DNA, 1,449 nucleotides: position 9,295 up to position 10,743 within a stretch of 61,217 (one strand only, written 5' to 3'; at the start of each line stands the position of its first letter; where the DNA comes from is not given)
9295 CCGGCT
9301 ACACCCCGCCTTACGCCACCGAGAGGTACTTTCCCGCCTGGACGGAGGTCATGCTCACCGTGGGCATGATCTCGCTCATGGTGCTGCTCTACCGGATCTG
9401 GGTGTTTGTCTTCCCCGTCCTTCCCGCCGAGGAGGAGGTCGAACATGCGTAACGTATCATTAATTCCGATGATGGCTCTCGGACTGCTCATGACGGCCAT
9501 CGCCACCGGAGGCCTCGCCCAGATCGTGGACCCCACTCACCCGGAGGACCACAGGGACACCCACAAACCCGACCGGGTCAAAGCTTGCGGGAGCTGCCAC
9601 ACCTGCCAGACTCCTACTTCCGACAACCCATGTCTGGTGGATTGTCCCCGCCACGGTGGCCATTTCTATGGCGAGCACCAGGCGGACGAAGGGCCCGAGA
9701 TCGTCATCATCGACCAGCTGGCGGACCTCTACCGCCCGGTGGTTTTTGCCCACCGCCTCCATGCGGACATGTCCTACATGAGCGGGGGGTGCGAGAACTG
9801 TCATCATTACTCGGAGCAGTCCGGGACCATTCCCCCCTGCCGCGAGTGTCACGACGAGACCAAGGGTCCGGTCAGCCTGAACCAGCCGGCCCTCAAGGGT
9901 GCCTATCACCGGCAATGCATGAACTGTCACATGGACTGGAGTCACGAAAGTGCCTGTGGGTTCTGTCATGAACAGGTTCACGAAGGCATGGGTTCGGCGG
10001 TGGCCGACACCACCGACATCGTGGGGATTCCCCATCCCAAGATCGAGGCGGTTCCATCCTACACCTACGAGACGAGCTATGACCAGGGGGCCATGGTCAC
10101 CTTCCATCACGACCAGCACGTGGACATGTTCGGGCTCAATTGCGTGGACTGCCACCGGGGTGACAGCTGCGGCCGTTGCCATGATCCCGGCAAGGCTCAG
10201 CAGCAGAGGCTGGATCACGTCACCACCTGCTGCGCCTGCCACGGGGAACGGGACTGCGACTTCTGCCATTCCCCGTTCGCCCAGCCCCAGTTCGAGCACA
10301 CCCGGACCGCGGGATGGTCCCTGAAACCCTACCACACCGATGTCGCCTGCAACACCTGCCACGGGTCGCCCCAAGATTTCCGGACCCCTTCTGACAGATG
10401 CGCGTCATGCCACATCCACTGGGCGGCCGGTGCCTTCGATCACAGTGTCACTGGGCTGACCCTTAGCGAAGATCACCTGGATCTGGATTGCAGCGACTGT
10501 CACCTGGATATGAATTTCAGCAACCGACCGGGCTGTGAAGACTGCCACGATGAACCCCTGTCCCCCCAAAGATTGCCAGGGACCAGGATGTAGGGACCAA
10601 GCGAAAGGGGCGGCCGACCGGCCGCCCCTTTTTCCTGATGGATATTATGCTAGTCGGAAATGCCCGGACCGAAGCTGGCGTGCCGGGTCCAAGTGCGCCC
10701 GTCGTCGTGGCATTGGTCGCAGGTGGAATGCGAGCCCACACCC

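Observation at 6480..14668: Mirror-image pair of paralogous regulator / FeS / NrfD / 13-haem cytochrome operons sharing one terminator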

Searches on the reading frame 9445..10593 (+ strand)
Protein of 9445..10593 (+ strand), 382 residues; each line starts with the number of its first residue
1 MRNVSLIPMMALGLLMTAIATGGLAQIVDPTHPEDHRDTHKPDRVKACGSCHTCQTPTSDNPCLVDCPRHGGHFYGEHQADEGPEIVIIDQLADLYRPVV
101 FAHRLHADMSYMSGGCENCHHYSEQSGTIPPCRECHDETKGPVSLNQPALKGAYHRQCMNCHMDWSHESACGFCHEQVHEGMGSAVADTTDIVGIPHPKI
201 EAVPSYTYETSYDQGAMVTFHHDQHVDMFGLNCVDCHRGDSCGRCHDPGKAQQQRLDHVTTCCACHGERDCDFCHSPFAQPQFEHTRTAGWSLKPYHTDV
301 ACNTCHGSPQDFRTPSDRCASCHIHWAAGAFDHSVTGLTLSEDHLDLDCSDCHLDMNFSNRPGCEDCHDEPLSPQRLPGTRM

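Call 3: search_protein_families(library=pfam, proteins=[window:9445-10593:+], max_evalue=0.01)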
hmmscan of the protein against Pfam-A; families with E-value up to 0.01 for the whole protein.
window:9445-10593:+ (382 aa): 3 families
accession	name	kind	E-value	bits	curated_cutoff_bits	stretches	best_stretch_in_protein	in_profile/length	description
PF02085.21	Cytochrom_CIII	-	9.9e-13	48.7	22.9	1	96-171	18-97/101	Class III cytochrome C family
PF14522.11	Cytochrome_C7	-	1.1e-09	38.3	24.8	1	269-323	14-66/67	Cytochrome c7 and related cytochrome c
PF14537.11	Cytochrom_c3_2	-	0.00014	22.7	25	1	298-369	5-79/79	Cytochrome c3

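Call 5: search_protein_families(library=ncbifam, proteins=[window:9445-10593:+], max_evalue=0.001)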
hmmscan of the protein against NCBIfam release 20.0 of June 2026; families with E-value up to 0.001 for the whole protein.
window:9445-10593:+ (382 aa): 4 families
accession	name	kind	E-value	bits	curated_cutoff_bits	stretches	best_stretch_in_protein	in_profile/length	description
NF045713.1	CxxCH_16_HmcA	equivalog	2.4e-14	52.9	400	1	77-176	439-539/541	sulfate respiration complex hexadecaheme cytochrome HmcA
NF045722.1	c3_cytochr_TmcA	equivalog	1.9e-10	40.6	114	1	97-176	41-125/125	acidic tetraheme cytochrome c3 TmcA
NF045784.1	9HemeCytC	equivalog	1.7e-09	37.5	640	1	82-177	207-321/328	nine-heme cytochrome c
TIGR04257.1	nanowire_3heme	domain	6.7e-06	26.2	40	0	270-323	25-74/75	c(7)-type cytochrome triheme domain-containing protein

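Call 7: find_homologous_proteins(query=window:9445-10593:+, max_evalue=0.00001)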
Query window:9445-10593:+ (382 aa): 311 proteins with E <= 0.00001 among 1694 candidates; the best 120 are listed.
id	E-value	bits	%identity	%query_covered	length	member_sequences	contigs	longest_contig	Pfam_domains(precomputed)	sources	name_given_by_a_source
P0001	5.6e-214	729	78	100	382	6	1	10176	PF02085.22,PF14522.12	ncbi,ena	-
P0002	7.3e-214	729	77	100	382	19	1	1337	PF02085.22,PF14522.12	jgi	jgi:hypothetical protein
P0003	7.4e-214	729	77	100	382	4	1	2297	PF02085.22,PF14522.12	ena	-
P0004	2.3e-186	638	69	99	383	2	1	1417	PF02085.22,PF14522.12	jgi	jgi:hypothetical protein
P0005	7.7e-185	633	67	100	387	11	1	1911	PF14537.12,PF02085.22,PF14522.12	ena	-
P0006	7.1e-181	620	66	100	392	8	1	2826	PF02085.22,PF14522.12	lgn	-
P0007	8.6e-181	620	68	99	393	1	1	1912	PF02085.22,PF14522.12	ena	-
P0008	1.2e-178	613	65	100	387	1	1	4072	PF14537.12,PF02085.22,PF14522.12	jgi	jgi:hypothetical protein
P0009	1.6e-176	606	66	99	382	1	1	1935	PF14537.12,PF02085.22,PF14522.12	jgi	jgi:hypothetical protein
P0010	6.5e-173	594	65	98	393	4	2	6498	PF14537.12,PF02085.22,PF14522.12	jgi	jgi:hypothetical protein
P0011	1.3e-167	576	63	98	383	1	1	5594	PF02085.22,PF14522.12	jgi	-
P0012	3.5e-167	575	62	100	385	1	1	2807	PF02085.22,PF14522.12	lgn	-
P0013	4.1e-166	571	62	96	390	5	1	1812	PF02085.22,PF14522.12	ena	-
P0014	7.5e-166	570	63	97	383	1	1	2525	PF02085.22,PF14522.12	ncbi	-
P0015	1.8e-165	569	62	95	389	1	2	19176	PF02085.22,PF14522.12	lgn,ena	-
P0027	3.1e-157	542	58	100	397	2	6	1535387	PF02085.22,PF14522.12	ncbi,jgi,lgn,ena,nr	ncbi:MAG TPA: cytochrome c3 family protein [Candidatus Krumholzibacteria bacterium]|nr:cytochrome c3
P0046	2.6e-151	523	56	100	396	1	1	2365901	PF02085.22,PF14522.12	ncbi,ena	-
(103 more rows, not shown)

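Call 9: find_encoding_contigs(protein=P0027, flank=10000, max_places=3)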
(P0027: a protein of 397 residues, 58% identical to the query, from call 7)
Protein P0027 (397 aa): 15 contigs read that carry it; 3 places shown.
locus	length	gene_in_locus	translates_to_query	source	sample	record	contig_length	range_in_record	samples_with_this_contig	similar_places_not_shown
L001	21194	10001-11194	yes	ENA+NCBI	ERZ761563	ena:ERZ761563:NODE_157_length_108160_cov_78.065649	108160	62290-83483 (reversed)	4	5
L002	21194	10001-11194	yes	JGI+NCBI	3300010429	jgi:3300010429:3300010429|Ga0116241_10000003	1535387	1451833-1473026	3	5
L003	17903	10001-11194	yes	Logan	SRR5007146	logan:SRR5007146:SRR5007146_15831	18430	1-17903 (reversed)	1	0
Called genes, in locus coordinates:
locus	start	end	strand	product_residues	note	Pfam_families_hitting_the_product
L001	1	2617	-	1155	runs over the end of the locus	PF05140:ResB, PF01578:Cytochrom_C_asm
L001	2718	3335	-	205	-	PF00881:Nitroreductase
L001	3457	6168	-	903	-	-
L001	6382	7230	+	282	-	PF09992:NAGPA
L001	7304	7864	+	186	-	PF12802:MarR_2, PF12840:HTH_20 (weak), PF01047:MarR, PF08279:HTH_11 (weak), PF13412:HTH_24 (weak)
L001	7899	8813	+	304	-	PF12838:Fer4_7 (faint), PF13247:Fer4_11, PF00037:Fer4 (weak), PF12797:Fer4_2 (weak), PF12837:Fer4_6 (weak), PF13237:Fer4_10 (weak), PF13187:Fer4_9 (weak)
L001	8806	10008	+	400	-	PF03916:NrfD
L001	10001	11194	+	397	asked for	PF14522:Cytochrome_C7 (faint), PF02085:Cytochrom_CIII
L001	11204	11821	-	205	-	-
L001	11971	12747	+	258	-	PF01925:TauE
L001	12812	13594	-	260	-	PF00106:adh_short, PF08659:KR (weak), PF13561:adh_short_C2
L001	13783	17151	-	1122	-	PF13517:FG-GAP_3 (faint), PF01839:FG-GAP, PF00768:Peptidase_S11, PF13354:Beta-lactamase2, PF13860:FlgD_ig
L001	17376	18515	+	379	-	PF03435:Sacchrp_dh_NADP, PF13460:NAD_binding_10 (weak), PF16653:Sacchrp_dh_C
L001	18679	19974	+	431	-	PF13860:FlgD_ig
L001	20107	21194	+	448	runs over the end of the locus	PF05940:NnrS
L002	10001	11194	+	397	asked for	PF14522:Cytochrome_C7 (faint), PF02085:Cytochrom_CIII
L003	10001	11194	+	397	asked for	PF14522:Cytochrome_C7 (faint), PF02085:Cytochrom_CIII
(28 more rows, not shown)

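Call 10: find_encoding_contigs(protein=P0046, flank=10000, max_places=2)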
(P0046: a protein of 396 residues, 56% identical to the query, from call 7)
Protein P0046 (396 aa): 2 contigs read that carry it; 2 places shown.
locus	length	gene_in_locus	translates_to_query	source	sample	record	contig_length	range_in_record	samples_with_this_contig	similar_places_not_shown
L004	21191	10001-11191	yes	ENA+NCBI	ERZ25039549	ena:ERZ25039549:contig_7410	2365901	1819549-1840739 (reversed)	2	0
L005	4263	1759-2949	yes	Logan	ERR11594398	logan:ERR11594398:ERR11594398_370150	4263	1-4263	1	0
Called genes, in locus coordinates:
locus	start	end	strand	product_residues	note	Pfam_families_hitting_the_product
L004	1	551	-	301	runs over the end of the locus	PF22435:MRM3-like_sub_bind, PF00588:SpoU_methylase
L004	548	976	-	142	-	PF13279:4HBT_2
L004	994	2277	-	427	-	PF01773:Nucleos_tra2_N, PF07670:Gate, PF07662:Nucleos_tra2_C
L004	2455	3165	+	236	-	PF00485:PRK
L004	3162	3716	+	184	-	PF00156:Pribosyltran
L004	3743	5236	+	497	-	PF00478:IMPDH, PF03060:NMO (faint), PF00571:CBS, PF01070:FMN_dh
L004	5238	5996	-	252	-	PF06167:Peptidase_M90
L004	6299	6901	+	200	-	PF01863:YgjP-like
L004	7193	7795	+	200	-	PF01047:MarR, PF12802:MarR_2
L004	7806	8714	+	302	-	PF12838:Fer4_7 (weak), PF13247:Fer4_11, PF00037:Fer4 (weak), PF12797:Fer4_2 (weak), PF12837:Fer4_6 (weak), PF13237:Fer4_10 (weak), PF13187:Fer4_9 (weak)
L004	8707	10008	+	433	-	PF03916:NrfD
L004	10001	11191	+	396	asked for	PF14522:Cytochrome_C7 (faint), PF02085:Cytochrom_CIII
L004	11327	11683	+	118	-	PF14489:QueF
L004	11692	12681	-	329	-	PF04055:Radical_SAM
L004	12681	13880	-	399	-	PF08331:QueG_DUF1730, PF13484:Fer4_16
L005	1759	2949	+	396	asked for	PF14522:Cytochrome_C7 (faint), PF02085:Cytochrom_CIII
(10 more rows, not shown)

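Call 15: search_solved_structures(query=window:9445-10593:+, max_evalue=1, show_alignments=2)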
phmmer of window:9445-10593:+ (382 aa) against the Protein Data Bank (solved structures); distinct sequences matched with E-value up to 1: 15.
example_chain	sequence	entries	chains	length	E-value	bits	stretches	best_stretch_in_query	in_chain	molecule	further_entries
1z1n_X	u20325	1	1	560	3.2e-13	52.7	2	77-176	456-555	sixteen heme cytochrome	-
1duw_A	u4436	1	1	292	1.2e-11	47.5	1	80-175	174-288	NONAHEME CYTOCHROME C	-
1h29_A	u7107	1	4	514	1.4e-10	44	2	102-177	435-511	HIGH-MOLECULAR-WEIGHT CYTOCHROME C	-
1gws_A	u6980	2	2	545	2e-10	43.5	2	102-177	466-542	HIGH-MOLECULAR-WEIGHT CYTOCHROME C | High-molecular-weight cytochrome c precursor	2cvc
1ofw_A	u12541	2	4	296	7.9e-09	38.2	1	84-177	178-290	NINE-HEME CYTOCHROME C | NINE HEME CYTOCHROME C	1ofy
2e84_A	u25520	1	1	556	9.4e-09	38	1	80-177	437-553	High-molecular-weight cytochrome c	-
19hc_A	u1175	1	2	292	5.6e-07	32.1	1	84-176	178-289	PROTEIN (NINE-HAEM CYTOCHROME C)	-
3cao_A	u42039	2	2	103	7.3e-05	25.2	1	89-176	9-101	CYTOCHROME C3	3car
2bq4_A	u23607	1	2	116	0.00011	24.6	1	84-177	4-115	BASIC CYTOCHROME C3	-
1bvb_A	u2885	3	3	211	0.0072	18.6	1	269-364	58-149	CYTOCHROME C-554 | CYTOCHROME C554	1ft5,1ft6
1m1p_A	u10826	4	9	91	0.019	17.2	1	346-371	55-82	Small tetraheme cytochrome c | Periplasmic tetraheme cytochrome c CctA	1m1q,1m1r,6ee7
8k9e_A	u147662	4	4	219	0.12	14.6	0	96-140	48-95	Cytochrome c7-like domain-containing protein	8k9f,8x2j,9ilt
1nlt_A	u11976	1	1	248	0.61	12.3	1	274-323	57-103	Mitochondrial protein import protein MAS5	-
9rkr_I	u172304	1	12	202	0.66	12.1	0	7-58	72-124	Structural protein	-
6btm_A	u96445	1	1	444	0.83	11.8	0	131-238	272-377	Alternative Complex III subunit A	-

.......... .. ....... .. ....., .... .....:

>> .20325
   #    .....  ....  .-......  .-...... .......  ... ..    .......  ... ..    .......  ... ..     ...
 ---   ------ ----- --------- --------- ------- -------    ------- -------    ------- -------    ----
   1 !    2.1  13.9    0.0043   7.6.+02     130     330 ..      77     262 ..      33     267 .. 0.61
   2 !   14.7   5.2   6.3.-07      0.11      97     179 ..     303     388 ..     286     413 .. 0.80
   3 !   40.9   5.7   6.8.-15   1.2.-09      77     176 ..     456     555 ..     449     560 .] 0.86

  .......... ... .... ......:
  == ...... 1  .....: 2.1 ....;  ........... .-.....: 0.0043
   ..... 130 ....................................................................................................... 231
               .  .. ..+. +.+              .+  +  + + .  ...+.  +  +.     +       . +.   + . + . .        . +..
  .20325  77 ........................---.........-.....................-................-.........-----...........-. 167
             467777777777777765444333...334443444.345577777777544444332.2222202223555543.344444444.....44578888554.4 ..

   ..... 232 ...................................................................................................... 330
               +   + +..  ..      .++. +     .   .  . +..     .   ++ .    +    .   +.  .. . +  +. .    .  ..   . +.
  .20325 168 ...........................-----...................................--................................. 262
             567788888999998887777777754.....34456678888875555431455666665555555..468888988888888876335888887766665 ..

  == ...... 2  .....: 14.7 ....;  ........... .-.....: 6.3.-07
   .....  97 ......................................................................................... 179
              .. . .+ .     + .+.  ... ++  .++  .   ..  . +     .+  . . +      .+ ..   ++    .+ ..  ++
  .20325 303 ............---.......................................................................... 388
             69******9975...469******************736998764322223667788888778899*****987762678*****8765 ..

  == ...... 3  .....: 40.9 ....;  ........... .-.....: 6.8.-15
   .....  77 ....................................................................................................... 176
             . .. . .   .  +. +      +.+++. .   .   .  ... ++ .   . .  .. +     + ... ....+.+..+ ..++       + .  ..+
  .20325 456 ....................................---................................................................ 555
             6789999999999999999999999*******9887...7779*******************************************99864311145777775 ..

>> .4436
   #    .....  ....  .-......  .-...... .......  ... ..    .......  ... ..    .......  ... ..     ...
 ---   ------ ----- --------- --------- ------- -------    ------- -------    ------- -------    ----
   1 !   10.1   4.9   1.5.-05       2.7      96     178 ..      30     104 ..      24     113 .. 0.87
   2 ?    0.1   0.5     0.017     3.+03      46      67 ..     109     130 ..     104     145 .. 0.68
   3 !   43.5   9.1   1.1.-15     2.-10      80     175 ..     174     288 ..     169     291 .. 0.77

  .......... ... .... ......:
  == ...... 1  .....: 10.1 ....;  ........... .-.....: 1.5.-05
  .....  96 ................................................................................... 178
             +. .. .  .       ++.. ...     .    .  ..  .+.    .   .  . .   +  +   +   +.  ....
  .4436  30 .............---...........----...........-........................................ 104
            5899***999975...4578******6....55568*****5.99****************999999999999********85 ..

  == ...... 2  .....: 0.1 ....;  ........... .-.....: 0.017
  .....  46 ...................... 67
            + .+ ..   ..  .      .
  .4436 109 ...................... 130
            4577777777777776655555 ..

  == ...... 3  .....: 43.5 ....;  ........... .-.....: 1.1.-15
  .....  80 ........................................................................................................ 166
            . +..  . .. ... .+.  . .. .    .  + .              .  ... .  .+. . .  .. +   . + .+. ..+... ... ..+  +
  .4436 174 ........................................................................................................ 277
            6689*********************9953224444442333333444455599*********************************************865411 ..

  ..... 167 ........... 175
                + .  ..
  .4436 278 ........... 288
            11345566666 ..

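Call 23: find_related_loci(query=A1, collection=genome_contigs, flank=6000)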
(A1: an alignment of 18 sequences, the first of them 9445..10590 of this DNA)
Query A1 (382 aa) in genome_contigs; peptide patterns used: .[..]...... (x = any residue, [..] = any of these).
599 stretches matched a pattern (row limit reached: there are more); 561 encode a relative of the query (tblastn E <= 1e-3); the best 80 are kept; 80 distinct loci.
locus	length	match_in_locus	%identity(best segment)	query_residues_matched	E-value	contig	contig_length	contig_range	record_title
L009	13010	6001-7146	79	1-382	0e+0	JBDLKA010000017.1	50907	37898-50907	MAG: Candidatus Krumholzibacteriota bacterium isolate MAG120 MAG120_17, whole genome shotgun sequence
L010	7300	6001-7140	80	1-380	0e+0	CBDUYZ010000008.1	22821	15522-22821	MAG TPA_asm: uncultured bacterium isolate SRR21487743_metabat2_30 genome assembly, contig: ERZ25748485.378, whole genome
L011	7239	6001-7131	78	6-382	0e+0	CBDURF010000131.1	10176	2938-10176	MAG TPA_asm: uncultured bacterium isolate SRR22302361_binner123_Refined_103 genome assembly, contig: ERZ25748748.4223, w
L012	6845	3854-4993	77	1-380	0e+0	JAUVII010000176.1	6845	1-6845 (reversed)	MAG: Candidatus Krumholzibacteriia bacterium isolate CSMAG_424 CSMAG_424_k127_5948137_length_6845_cov_110.9863, whole ge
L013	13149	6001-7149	73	1-381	0e+0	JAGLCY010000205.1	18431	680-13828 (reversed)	MAG: Candidatus Krumholzibacteriia bacterium isolate SW_4_19 ROV167.bin.19.fa_205, whole genome shotgun sequence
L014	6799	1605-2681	77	24-382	0e+0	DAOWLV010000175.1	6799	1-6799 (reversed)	MAG TPA_asm: Candidatus Krumholzibacteriia bacterium isolate CSMAG_2985 CSMAG_2985_k141_2460537_length_6799_cov_29.4947,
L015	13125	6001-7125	66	10-382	3e-169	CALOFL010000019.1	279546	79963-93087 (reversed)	MAG: Candidatus Krumholzibacteriia bacterium isolate HOU_bin.0013 genome assembly, contig: contig_31869, whole genome sh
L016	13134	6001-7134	60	3-381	7e-163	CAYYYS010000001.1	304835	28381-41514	MAG TPA_asm: uncultured Fibrobacteraceae bacterium isolate binchicken_co65_325 genome assembly, contig: NODE_17_length_3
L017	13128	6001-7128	58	1-379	7e-155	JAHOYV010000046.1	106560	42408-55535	MAG: Gemmatimonadales bacterium isolate CORE_19_RING_Bin_00004 c_000000000013, whole genome shotgun sequence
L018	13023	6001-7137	59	1-382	8e-154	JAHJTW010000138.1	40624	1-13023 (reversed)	MAG: bacterium isolate OS_PC_MetaG.mb.70 OS_PC_MetaG.mb.70_k141_334138, whole genome shotgun sequence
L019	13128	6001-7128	60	1-382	1e-153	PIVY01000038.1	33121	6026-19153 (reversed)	MAG: bacterium isolate Glo_17 GloG15_CONTIG1394, whole genome shotgun sequence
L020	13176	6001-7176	56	3-382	5e-152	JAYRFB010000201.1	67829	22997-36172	MAG: Candidatus Krumholzibacteriia bacterium isolate SH_SHASGE3bin.21 k141_1187622, whole genome shotgun sequence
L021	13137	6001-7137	58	1-382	5e-152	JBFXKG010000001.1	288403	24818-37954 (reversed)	MAG: Candidatus Krumholzibacteriia bacterium isolate CA_2019_TPIn_7 NODE_119_length_288403_cov_7.532701_TPIn, whole geno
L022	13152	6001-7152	56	2-382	1e-150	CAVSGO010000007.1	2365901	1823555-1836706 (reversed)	MAG: uncultured bacterium isolate MFD05684.bin.1.263 genome assembly, contig: contig_7410, whole genome shotgun sequence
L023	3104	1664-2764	60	25-382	3e-157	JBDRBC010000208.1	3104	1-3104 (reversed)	MAG: bacterium isolate MEGAHIT-group-1.1038 k141_4659506, whole genome shotgun sequence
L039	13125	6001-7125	51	4-379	5e-131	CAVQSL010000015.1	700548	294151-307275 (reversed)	MAG: uncultured bacterium isolate MFD09964.bin.2.223 genome assembly, contig: contig_9336, whole genome shotgun sequence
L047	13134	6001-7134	48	7-379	5e-120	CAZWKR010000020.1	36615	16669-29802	MAG TPA_asm: uncultured bacterium isolate SRP167671_co2_138 genome assembly, contig: NODE_1471_length_36615_cov_38.61799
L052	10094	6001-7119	45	4-382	2e-107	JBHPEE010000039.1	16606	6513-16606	Candidatus Neomarinimicrobiota bacterium isolate SAG AM-311-E08 NODE_39_length_16606_cov_26.200048, whole genome shotgun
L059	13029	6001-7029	47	48-381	3e-96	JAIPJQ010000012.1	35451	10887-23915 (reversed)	MAG: Candidatus Neomarinimicrobiota bacterium isolate Tobar14m-G39 Tobar14m-C719, whole genome shotgun sequence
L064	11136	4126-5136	46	47-381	5e-94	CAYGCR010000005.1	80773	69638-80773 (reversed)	MAG TPA_asm: uncultured Ignavibacteria bacterium isolate ERP108616_co2_224 genome assembly, contig: NODE_232_length_8077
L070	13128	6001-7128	42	2-382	3e-93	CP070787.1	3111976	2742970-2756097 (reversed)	MAG: Fidelibacterota bacterium isolate bin1478 chromosome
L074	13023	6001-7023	43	47-379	2e-92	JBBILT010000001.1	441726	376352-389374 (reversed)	MAG: Ignavibacteriales bacterium isolate PLS170224_bin_215 NODE_8_length_441726_cov_3.09612, whole genome shotgun sequen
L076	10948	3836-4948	41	7-382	4e-92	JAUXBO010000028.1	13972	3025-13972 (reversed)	MAG: Candidatus Zixiibacteriota bacterium isolate CSMAG_2801 CSMAG_2801_k117_1460034_length_13972_cov_10.0000, whole gen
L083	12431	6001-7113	39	12-379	5e-91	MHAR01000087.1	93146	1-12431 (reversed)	MAG: Ignavibacteria bacterium RIFOXYB12_FULL_35_14 rifoxyb3_full_scaffold_81, whole genome shotgun sequence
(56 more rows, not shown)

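Call 46: predict_structure(alignment_id=A2)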
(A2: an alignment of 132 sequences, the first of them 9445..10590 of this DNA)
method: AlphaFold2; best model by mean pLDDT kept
length: 382 residues; sequences in the alignment: 132
mean_pLDDT: 75.9   pTM: 0.61
mean pLDDT of the five models: 75.9, 72.8, 72.4, 69.6, 66.3
residues with pLDDT >= 90: 34; 70-90: 236; 50-70: 87; < 50: 25
segments of 3 or more residues with pLDDT < 50: 22-26, 37-46, 182-184, 191-194
pLDDT, mean of each block of 10 residues (from residue 1): 67 74 51 55 47 75 63 82 89 80 89 85 86 84 73 80 63 62 51 55 88 91 87 84 75 68 79 91 90 87 86 81 75 80 86 83 82 65 54
secondary structure, 60 per line:
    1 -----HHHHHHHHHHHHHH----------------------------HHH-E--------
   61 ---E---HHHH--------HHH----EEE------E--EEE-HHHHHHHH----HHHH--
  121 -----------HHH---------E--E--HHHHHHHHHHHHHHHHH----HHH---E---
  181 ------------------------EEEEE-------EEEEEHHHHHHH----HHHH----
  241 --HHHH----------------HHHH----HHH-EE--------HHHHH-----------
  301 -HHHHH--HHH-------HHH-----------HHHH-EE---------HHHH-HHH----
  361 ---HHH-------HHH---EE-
elements in order: H6-19 H68-71 E87-89 E99-101 H103-110 H115-118 H150-166 E205-209 E217-221 H222-228 H233-236 H243-246 H263-266 H285-289 H302-306 H333-336 H349-352
